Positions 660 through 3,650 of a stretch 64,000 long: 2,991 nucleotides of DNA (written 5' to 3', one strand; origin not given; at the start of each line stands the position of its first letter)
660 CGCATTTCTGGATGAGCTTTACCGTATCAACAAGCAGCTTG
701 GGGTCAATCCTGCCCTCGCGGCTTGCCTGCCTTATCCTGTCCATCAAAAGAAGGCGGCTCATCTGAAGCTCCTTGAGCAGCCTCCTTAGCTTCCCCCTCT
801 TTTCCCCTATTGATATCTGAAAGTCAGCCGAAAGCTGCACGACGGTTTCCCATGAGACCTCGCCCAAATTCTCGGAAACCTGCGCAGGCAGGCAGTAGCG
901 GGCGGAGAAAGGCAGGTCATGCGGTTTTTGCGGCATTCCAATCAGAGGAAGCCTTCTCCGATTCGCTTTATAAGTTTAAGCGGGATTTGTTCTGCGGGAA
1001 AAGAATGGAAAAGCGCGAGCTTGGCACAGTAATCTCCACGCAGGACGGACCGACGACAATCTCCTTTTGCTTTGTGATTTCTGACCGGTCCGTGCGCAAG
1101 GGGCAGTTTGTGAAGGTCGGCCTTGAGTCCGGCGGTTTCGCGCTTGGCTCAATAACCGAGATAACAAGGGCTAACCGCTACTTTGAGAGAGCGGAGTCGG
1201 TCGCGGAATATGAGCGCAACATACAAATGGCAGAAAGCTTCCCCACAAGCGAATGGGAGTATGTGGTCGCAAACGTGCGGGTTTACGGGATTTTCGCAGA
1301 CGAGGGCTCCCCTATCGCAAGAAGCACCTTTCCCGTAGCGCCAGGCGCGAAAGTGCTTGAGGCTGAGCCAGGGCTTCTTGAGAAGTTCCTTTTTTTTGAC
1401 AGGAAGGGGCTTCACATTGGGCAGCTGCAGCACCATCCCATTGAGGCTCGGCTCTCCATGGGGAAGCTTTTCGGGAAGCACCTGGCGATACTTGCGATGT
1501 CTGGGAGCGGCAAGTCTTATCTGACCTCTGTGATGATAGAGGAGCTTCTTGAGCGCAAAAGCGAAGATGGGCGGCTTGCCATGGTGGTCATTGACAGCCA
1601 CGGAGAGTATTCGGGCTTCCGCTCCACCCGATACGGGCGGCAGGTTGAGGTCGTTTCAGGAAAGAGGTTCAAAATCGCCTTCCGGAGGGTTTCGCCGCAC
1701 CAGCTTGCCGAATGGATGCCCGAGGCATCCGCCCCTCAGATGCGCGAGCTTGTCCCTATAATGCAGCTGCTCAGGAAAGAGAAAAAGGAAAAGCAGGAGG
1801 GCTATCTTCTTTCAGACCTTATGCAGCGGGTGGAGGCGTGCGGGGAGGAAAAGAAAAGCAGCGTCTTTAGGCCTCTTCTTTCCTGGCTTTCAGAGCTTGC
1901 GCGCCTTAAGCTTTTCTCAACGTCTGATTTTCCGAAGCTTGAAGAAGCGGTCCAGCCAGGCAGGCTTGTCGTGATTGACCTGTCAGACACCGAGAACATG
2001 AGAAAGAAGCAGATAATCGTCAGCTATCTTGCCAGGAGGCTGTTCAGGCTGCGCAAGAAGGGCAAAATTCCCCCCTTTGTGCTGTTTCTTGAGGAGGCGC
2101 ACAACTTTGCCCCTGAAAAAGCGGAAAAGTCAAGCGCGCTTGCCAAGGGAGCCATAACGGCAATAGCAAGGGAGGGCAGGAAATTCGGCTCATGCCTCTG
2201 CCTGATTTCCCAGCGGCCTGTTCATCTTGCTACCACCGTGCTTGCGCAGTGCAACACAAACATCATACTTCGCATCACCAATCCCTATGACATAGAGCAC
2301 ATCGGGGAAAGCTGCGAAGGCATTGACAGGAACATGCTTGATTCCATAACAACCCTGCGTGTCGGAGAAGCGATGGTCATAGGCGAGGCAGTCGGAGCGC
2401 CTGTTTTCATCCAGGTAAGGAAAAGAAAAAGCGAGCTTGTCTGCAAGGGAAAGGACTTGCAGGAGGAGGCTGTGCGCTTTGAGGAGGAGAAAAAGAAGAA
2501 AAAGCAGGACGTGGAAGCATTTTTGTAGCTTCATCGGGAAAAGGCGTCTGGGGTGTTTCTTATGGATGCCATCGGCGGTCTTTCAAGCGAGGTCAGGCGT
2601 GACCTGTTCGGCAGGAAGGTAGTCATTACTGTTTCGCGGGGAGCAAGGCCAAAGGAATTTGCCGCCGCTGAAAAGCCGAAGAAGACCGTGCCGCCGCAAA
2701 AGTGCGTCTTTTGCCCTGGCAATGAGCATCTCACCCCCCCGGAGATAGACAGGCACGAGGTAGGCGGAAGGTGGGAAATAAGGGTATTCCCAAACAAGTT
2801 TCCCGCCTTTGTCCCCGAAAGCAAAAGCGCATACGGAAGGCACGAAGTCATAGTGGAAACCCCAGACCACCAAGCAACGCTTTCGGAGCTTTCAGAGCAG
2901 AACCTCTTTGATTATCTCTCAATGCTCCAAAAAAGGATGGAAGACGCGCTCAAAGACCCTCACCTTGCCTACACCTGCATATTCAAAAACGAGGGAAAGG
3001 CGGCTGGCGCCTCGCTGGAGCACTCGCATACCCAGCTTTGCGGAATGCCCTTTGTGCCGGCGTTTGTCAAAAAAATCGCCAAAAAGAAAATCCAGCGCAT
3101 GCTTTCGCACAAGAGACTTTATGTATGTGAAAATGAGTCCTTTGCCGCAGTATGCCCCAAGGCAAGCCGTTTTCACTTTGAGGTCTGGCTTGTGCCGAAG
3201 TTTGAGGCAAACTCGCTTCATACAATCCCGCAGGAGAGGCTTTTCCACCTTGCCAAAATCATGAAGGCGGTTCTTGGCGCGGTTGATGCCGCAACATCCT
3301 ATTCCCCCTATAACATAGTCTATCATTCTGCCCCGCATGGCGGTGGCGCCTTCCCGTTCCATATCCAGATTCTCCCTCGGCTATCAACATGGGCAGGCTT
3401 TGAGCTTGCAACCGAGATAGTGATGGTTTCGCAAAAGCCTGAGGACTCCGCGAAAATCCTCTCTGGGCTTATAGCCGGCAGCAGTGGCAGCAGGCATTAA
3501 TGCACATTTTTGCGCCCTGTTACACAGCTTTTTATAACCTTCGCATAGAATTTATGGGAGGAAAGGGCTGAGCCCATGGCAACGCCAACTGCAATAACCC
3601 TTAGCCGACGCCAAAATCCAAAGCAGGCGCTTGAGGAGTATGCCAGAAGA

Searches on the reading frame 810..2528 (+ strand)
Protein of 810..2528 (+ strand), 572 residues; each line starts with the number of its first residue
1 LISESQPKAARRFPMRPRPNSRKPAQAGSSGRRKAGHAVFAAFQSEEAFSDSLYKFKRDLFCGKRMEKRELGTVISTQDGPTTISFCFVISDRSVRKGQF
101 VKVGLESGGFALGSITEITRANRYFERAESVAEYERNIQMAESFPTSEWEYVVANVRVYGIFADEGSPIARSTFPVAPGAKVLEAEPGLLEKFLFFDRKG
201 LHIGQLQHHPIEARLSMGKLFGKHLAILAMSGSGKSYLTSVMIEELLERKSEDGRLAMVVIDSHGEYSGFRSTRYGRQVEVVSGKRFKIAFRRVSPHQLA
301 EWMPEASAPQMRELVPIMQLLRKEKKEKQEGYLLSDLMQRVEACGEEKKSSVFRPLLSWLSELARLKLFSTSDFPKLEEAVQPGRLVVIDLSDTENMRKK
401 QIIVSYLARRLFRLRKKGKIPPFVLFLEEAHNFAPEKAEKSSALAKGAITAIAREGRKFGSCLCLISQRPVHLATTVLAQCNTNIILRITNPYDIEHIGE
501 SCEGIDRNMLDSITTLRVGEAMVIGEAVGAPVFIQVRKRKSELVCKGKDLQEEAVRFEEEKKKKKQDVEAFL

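Call 37: search_protein_families(library=pfam, proteins=[window:810-2528:+], max_evalue=0.001)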
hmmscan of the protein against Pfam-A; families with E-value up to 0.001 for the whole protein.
window:810-2528:+ (572 aa): 1 family
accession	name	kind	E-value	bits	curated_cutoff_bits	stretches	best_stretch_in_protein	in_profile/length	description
PF01935.23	DUF87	-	5.1e-30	105.6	23.2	1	201-410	1-219/220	Helicase HerA, central domain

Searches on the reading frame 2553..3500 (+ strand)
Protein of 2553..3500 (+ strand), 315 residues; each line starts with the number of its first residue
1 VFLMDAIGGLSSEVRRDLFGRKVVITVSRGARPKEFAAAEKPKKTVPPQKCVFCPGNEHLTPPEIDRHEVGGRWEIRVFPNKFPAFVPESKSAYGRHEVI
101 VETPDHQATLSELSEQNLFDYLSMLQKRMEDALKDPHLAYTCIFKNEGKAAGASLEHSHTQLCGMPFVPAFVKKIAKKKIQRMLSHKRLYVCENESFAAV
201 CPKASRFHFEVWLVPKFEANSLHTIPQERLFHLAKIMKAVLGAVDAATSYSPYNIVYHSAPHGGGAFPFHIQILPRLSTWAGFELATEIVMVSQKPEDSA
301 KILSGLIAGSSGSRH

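Call 37: search_protein_families(library=pfam, proteins=[window:2553-3500:+], max_evalue=0.001)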
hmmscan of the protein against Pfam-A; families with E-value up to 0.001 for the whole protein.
window:2553-3500:+ (315 aa): 5 families
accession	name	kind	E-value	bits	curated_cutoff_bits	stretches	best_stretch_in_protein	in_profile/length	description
PF01087.27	GalP_UDP_transf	-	3.2e-12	47.7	22.1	1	17-169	18-184/184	Galactose-1-phosphate uridyl transferase, N-terminal domain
PF16268.10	DUF4921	-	1.4e-11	44.4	28.5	1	106-298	188-388/425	Domain of unknown function (DUF4921)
PF01230.28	HIT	-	2.5e-06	28.5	21.5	0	96-160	27-90/98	HIT domain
PF16285.10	DUF4931_N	-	1.1e-05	26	24.1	1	78-165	40-121/124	Domain of unknown function (DUF4931) N-terminal domain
PF02744.22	GalP_UDP_tr_C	-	0.00035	20.8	29.2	1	180-265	21-107/165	Galactose-1-phosphate uridyl transferase, C-terminal domain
